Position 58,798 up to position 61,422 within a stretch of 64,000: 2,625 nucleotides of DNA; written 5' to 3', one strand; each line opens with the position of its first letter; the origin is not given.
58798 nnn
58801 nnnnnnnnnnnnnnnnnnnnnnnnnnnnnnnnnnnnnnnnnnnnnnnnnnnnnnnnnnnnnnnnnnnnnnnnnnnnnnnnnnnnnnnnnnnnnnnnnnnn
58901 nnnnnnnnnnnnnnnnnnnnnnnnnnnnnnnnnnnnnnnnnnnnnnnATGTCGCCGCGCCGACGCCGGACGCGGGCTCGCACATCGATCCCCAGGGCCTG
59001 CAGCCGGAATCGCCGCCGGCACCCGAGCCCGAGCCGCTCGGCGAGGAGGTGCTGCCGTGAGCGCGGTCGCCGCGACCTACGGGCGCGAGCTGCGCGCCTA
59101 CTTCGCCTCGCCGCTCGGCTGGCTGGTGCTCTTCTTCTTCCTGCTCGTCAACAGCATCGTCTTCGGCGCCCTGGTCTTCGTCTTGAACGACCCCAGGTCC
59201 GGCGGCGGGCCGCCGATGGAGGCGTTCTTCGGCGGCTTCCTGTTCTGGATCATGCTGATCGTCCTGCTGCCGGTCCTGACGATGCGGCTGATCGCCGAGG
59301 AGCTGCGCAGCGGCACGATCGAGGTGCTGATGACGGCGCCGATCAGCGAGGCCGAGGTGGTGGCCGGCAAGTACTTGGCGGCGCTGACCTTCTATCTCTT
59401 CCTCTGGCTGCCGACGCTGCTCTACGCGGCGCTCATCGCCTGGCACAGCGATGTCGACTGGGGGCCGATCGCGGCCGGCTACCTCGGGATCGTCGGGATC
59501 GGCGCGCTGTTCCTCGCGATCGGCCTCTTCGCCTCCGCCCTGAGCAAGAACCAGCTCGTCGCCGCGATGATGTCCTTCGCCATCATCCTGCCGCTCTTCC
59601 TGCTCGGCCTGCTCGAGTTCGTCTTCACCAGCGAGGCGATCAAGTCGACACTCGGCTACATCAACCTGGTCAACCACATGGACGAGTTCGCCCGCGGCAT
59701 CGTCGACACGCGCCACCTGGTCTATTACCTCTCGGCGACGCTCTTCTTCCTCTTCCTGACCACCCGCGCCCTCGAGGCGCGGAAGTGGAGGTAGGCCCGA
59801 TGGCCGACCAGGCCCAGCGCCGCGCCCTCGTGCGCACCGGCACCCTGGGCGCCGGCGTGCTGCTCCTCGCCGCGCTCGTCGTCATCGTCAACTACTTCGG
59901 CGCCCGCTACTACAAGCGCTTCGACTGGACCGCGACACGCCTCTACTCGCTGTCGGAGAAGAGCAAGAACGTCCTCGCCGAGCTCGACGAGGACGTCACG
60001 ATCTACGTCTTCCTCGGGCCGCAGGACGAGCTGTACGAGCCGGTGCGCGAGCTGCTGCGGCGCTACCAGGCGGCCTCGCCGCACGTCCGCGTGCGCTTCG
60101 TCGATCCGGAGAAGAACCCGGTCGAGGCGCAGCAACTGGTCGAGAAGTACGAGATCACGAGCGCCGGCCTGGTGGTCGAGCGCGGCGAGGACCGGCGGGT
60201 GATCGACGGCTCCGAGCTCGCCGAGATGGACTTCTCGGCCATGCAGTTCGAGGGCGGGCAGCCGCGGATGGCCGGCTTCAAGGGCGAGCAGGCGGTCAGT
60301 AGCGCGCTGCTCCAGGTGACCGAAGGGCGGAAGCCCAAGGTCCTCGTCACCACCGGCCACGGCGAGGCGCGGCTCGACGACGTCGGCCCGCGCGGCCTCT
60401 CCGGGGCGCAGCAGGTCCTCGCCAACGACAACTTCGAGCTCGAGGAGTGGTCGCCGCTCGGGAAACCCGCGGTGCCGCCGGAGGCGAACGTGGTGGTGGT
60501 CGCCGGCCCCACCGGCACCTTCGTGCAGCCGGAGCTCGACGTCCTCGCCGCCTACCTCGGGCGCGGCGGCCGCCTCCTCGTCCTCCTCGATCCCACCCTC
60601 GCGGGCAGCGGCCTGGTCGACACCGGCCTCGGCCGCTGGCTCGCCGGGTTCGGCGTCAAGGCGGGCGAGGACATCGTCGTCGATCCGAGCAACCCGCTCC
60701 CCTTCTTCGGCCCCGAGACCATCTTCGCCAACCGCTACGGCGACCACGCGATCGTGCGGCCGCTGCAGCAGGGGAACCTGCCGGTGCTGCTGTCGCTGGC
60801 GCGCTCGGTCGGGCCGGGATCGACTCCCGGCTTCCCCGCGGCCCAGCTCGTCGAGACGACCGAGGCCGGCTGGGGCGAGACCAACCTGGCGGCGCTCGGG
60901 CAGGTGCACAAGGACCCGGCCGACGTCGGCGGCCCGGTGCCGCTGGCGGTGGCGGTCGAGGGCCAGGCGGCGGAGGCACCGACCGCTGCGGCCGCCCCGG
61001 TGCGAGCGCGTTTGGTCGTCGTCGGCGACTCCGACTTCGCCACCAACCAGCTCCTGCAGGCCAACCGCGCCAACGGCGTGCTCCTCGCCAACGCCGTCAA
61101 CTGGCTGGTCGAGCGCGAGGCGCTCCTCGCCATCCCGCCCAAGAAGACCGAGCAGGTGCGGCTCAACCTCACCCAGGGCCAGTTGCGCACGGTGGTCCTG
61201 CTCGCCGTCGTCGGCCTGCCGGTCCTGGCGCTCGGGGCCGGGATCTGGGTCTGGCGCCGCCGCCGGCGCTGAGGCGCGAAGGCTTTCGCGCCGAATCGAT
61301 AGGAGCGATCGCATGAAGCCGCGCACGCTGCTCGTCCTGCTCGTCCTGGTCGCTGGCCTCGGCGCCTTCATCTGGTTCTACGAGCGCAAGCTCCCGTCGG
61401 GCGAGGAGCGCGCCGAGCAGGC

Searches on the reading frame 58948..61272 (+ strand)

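Call 63: search_protein_families(library=pfam, proteins=[window:58948-61272:+], max_evalue=0.00001)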
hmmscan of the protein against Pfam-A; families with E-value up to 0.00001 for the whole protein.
window:58948-61272:+ (774 aa): 2 families
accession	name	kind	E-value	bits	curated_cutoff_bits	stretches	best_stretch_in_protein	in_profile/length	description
PF09822.16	ABC_transp_aux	-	2.3e-27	96.4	34.7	1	462-716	1-282/288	ABC-type uncharacterized transport system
PF23357.1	DUF7088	-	5.4e-18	65.5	27.8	1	330-412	2-89/105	Domain of unknown function (DUF7088)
